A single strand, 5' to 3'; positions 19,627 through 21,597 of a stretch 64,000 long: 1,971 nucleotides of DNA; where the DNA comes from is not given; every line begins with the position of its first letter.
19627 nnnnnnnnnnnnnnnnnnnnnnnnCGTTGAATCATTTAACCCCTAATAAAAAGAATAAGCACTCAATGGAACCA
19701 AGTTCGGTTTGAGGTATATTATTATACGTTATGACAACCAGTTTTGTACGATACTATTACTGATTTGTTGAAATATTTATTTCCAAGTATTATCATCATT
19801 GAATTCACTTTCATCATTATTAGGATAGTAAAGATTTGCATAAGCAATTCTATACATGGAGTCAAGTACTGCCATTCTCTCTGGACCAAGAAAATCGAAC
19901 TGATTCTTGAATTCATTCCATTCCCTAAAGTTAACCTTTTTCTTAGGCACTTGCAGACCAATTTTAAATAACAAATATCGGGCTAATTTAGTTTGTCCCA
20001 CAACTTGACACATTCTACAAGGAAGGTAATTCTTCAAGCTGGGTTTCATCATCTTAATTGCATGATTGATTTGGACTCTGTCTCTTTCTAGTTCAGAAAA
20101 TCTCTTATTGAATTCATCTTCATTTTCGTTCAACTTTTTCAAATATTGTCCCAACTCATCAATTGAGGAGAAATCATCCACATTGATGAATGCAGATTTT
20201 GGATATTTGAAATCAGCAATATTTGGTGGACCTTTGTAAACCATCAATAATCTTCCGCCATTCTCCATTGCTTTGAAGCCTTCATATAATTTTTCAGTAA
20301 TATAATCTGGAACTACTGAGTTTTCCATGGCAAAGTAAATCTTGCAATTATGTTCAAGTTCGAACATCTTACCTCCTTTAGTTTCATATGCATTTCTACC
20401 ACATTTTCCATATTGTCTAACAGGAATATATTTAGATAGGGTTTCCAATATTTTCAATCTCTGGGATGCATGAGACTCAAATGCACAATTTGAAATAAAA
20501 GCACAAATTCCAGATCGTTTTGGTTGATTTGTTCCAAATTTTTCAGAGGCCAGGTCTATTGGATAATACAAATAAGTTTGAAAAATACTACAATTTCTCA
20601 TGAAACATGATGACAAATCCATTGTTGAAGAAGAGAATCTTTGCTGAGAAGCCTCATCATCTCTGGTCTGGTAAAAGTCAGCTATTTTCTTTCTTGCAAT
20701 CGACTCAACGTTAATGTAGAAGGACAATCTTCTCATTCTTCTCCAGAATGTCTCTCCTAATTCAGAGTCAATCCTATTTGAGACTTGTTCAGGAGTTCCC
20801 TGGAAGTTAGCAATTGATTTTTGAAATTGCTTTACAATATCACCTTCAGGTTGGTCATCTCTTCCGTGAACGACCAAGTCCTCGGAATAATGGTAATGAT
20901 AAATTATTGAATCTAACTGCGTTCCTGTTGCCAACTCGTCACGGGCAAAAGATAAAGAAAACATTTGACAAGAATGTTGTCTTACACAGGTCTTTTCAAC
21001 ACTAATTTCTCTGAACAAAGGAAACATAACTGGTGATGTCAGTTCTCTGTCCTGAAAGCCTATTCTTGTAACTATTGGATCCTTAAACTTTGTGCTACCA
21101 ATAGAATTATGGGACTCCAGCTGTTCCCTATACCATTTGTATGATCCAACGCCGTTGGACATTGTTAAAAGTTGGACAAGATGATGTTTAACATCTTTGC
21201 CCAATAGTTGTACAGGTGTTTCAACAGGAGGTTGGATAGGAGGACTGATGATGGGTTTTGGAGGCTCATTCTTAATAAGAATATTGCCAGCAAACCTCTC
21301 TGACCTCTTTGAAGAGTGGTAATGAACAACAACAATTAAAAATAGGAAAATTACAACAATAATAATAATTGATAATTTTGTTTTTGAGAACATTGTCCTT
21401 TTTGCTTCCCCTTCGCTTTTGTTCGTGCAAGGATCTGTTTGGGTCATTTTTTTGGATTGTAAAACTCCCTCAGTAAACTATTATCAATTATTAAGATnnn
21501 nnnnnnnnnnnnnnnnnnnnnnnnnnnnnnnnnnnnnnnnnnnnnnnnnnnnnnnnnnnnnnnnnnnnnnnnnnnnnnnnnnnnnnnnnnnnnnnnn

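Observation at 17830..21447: GT10 paralogs share a conserved, roughly 250-aa N-terminal lumenal domain with a W-Y-(R/K)-(E/Q)-Q-L-E motif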

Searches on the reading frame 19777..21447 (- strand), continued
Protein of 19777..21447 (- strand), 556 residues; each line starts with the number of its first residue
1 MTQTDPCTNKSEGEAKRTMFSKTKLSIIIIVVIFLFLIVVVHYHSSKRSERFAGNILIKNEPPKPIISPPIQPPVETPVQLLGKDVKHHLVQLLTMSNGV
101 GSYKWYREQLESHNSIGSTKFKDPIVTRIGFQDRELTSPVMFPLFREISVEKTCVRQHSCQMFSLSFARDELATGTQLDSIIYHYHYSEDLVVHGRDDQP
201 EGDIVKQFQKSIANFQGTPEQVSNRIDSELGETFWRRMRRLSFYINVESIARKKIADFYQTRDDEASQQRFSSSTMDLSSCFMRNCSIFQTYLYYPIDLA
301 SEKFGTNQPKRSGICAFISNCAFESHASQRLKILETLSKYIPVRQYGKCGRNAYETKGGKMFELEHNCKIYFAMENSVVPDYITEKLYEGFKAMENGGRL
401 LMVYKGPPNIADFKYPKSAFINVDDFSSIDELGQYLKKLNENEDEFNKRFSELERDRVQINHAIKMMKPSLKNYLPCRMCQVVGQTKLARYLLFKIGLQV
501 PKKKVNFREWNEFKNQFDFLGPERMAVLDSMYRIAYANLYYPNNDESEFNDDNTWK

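Call 45: predict_structure(alignment_id=A7)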
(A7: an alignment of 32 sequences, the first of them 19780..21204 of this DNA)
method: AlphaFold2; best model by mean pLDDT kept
length: 475 residues; sequences in the alignment: 32
mean_pLDDT: 91.1   pTM: 0.91
mean pLDDT of the five models: 91.1, 90.2, 89.3, 89.1, 89.0
residues with pLDDT >= 90: 353; 70-90: 99; 50-70: 21; < 50: 2
segments of 3 or more residues with pLDDT < 50: none
pLDDT, mean of each block of 10 residues (from residue 1): 79 96 97 95 95 87 88 87 93 94 72 75 94 92 96 95 90 84 92 92 92 92 94 86 72 95 78 71 94 93 95 98 96 97 98 98 98 97 92 93 98 96 94 97 97 88 90 85
secondary structure, 60 per line:
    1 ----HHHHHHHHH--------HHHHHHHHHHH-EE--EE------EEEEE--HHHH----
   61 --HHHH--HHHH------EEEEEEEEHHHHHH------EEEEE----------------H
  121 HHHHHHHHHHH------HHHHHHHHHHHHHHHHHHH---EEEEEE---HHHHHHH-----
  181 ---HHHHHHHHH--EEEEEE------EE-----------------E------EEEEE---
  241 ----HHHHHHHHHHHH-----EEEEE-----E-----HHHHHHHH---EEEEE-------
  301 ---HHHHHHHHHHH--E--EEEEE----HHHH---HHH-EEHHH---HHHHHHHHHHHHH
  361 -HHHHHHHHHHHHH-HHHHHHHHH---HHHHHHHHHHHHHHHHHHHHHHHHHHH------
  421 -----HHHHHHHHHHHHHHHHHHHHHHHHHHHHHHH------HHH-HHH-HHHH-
elements in order: H5-13 H22-32 E46-50 H53-56 H63-66 H69-72 E79-86 H87-92 E99-103 H120-131 H138-156 E160-165 H169-175 H184-192 E195-200 E233-237 H245-256 E262-266 H278-285 E289-293 H304-314 E320-324 H329-332 H348-360 H362-374 H376-384 H388-414 H426-456 H471-474

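Call 55: fold_search(model_id=the predicted structure, library=pdb)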
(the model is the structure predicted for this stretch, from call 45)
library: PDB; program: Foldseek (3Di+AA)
matches with E <= 10: 595; with E <= 0.001: 16
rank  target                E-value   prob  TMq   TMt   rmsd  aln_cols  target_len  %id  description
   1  8d0o_A                1.8e-11  1.00  0.41  0.63   6.2       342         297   20  Human alpha1,3-fucosyltransferase FUT9, heavy atom derivative (released 2023-05-24)
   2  8d0w_A                2.8e-11  1.00  0.44  0.66   7.2       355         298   19  Human FUT9 bound to H-Type 2 (released 2023-05-24)
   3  9s6a_A                1.9e-09  1.00  0.40  0.45   4.2       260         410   23  Crystal structure of Arabidopsis thaliana FUT11 complexed to GDP and G0 (released 2026-01-28)
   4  7yro_A                2.4e-08  1.00  0.41  0.55  16.6       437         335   16  Crystal structure of mango fucosyltransferase 13 (released 2023-08-16)
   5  7yro_H                4.6e-08  1.00  0.41  0.56   7.2       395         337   17  Crystal structure of mango fucosyltransferase 13 (released 2023-08-16)
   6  7yro_B                5.1e-08  1.00  0.41  0.56   7.0       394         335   17  Crystal structure of mango fucosyltransferase 13 (released 2023-08-16)
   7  7yro_G                5.1e-08  1.00  0.40  0.54   7.1       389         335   17  Crystal structure of mango fucosyltransferase 13 (released 2023-08-16)
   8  7yro_D                5.6e-08  1.00  0.41  0.56   6.5       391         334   17  Crystal structure of mango fucosyltransferase 13 (released 2023-08-16)
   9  7yro_E                5.6e-08  1.00  0.40  0.55   7.0       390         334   17  Crystal structure of mango fucosyltransferase 13 (released 2023-08-16)
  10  7yro_F                9.0e-08  1.00  0.41  0.56   6.6       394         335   16  Crystal structure of mango fucosyltransferase 13 (released 2023-08-16)
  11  7yro_C                1.0e-07  1.00  0.40  0.53  16.1       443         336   16  Crystal structure of mango fucosyltransferase 13 (released 2023-08-16)
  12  2nzw_A                4.7e-07  1.00  0.38  0.49  11.1       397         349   14  Crystal Structure of alpha1,3-Fucosyltransferase (released 2007-01-23)
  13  2nzw_C                5.0e-07  1.00  0.38  0.50  10.4       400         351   14  Crystal Structure of alpha1,3-Fucosyltransferase (released 2007-01-23)
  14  2nzw_B                2.5e-06  1.00  0.39  0.53  12.4       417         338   14  Crystal Structure of alpha1,3-Fucosyltransferase (released 2007-01-23)
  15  2nzx_C                2.6e-06  1.00  0.37  0.49  13.7       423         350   13  Crystal Structure of alpha1,3-Fucosyltransferase with GDP (released 2007-01-23)
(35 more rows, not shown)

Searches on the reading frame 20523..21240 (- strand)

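Call 8: find_homologous_proteins(query=window:20523-21240:-, max_evalue=0.001)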
Query window:20523-21240:-: 85 candidates shared short words with the query, none scored E <= 0.001.

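Call 25: search_protein_representatives(alignment_id=A4)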
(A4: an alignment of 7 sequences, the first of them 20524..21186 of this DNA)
Query: 7 sequences, 227 profile positions. Proteins with E-value up to 0.001 (for the whole library): 8; up to 1e-10: 6; up to 1e-30: 2. The best 8 are listed.
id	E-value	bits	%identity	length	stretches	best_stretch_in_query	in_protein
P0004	1.2e-96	339.0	-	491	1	2-226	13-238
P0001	3.9e-92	324.2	-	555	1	1-226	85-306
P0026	7.0e-30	120.6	-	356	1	11-219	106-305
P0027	7.4e-18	81.3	-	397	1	86-220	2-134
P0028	5.6e-16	75.1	-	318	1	145-227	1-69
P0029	1.5e-15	73.7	-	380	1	92-220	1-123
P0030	3.6e-08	49.6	-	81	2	153-181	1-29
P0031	3.8e-04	36.4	-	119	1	3-38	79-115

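Call 27: list_cluster_members(proteins=[P0026, P0027, P0028, P0029, P0030, P0031])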
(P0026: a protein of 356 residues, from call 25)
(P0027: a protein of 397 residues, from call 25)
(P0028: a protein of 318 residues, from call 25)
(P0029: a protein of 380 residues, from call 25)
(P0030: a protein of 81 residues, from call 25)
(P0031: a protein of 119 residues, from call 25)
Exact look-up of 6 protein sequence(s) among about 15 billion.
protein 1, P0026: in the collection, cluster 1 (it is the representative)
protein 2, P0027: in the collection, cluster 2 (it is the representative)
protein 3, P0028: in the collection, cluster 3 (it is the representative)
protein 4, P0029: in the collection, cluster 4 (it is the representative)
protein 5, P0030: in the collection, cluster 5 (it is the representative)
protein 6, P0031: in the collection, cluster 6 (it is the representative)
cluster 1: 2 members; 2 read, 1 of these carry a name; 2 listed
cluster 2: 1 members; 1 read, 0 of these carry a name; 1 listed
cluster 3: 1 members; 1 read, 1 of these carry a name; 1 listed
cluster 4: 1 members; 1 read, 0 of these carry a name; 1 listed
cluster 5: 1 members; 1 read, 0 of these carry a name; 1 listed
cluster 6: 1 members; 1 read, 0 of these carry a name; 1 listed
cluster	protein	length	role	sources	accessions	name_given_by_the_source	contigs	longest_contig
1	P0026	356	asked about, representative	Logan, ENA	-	-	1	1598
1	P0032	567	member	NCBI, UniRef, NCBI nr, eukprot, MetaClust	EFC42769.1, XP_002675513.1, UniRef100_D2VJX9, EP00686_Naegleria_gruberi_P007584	predicted protein [Naegleria gruberi] | Fucosyltransferase n=1 Tax=Naegleria gruberi TaxID=5762 RepID=D2VJX9_NAEGR | uncharacterized protein NAEGRDRAFT_69199 [Naegleria gruberi]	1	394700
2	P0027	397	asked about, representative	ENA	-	-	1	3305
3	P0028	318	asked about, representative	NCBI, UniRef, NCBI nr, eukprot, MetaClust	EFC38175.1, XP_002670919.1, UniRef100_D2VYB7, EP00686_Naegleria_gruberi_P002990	predicted protein [Naegleria gruberi] | Fucosyltransferase n=1 Tax=Naegleria gruberi TaxID=5762 RepID=D2VYB7_NAEGR | uncharacterized protein NAEGRDRAFT_59580 [Naegleria gruberi]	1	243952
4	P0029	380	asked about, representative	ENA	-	-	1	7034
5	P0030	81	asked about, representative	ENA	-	-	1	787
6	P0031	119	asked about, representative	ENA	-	-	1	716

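Call 31: search_solved_structures(query=A4, max_evalue=10, show_alignments=3)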
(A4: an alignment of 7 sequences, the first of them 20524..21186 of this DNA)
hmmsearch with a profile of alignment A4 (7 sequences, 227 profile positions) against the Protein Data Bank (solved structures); distinct sequences matched with E-value up to 10: 2.
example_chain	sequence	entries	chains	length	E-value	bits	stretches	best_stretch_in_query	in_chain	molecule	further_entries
9cap_A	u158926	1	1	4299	1.7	11.3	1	13-67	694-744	Bridge-like lipid transfer protein family member 1 C-terminal domain-containing protein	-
9bh5_CW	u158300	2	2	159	2.1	11.1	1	87-139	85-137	Large ribosomal subunit protein eL24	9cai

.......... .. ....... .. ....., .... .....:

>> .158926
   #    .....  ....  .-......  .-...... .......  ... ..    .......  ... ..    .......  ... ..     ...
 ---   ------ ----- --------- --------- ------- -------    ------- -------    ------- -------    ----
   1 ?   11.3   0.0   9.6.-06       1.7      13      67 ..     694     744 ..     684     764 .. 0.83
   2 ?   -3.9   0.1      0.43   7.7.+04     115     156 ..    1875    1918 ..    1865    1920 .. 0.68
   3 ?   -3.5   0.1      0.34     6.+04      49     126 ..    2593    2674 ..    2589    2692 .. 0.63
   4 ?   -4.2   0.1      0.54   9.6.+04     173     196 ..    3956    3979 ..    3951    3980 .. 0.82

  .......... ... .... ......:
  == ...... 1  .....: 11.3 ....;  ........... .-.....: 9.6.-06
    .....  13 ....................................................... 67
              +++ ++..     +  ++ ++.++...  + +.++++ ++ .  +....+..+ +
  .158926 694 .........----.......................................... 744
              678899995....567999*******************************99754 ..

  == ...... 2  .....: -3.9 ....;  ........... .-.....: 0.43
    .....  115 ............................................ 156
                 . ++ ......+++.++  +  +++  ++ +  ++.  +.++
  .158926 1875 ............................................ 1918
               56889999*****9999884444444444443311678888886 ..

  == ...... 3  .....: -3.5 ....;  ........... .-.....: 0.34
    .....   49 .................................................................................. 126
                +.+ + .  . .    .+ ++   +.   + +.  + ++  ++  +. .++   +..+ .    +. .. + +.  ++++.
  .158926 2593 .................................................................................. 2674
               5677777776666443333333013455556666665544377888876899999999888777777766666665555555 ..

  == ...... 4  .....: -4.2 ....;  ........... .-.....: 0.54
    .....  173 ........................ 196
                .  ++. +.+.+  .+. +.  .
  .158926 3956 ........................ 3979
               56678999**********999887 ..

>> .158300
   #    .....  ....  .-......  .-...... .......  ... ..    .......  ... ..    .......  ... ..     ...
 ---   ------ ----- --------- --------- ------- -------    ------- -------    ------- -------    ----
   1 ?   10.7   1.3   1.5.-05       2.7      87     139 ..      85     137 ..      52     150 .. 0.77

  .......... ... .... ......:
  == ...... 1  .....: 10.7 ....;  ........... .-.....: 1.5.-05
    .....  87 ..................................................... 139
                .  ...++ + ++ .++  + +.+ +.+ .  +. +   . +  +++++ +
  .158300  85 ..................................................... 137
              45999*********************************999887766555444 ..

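Call 61: find_encoding_contigs(protein=P0029, flank=5000, max_places=3)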
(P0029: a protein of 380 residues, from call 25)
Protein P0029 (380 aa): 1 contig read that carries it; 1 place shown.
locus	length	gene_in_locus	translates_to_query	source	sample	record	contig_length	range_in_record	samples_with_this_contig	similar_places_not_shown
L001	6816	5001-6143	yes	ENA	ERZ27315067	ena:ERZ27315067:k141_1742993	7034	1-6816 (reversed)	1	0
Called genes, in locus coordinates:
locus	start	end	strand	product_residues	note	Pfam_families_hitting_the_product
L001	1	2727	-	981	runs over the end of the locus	?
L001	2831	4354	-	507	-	-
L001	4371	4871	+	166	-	-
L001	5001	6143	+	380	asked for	PF00852:Glyco_transf_10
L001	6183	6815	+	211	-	?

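Call 62: find_encoding_contigs(protein=P0027, flank=5000, max_places=3)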
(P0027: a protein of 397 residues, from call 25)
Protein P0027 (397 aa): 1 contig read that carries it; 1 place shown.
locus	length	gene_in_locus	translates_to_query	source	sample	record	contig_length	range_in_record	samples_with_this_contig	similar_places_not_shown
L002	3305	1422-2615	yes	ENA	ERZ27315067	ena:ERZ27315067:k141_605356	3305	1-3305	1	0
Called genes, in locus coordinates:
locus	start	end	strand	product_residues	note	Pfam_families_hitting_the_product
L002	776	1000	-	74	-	-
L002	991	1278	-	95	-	-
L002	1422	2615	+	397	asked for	PF00852:Glyco_transf_10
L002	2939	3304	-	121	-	?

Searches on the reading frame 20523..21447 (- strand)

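Call 6: search_protein_families(library=pfam, proteins=[window:20523-21447:-], max_evalue=10)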
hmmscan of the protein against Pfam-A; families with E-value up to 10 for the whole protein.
window:20523-21447:- (308 aa): 3 families
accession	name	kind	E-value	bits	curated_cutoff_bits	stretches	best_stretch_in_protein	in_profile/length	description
PF19325.4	RNF152_C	-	0.11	13.4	27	1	11-53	90-131/136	E3 ubiquitin-protein ligase RNF152 C-terminus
PF02937.20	COX6C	-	0.19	12.3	22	1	241-270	31-60/70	Cytochrome c oxidase subunit VIc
PF05739.25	SNARE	-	0.99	9.9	26.8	1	15-41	27-53/53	SNARE domain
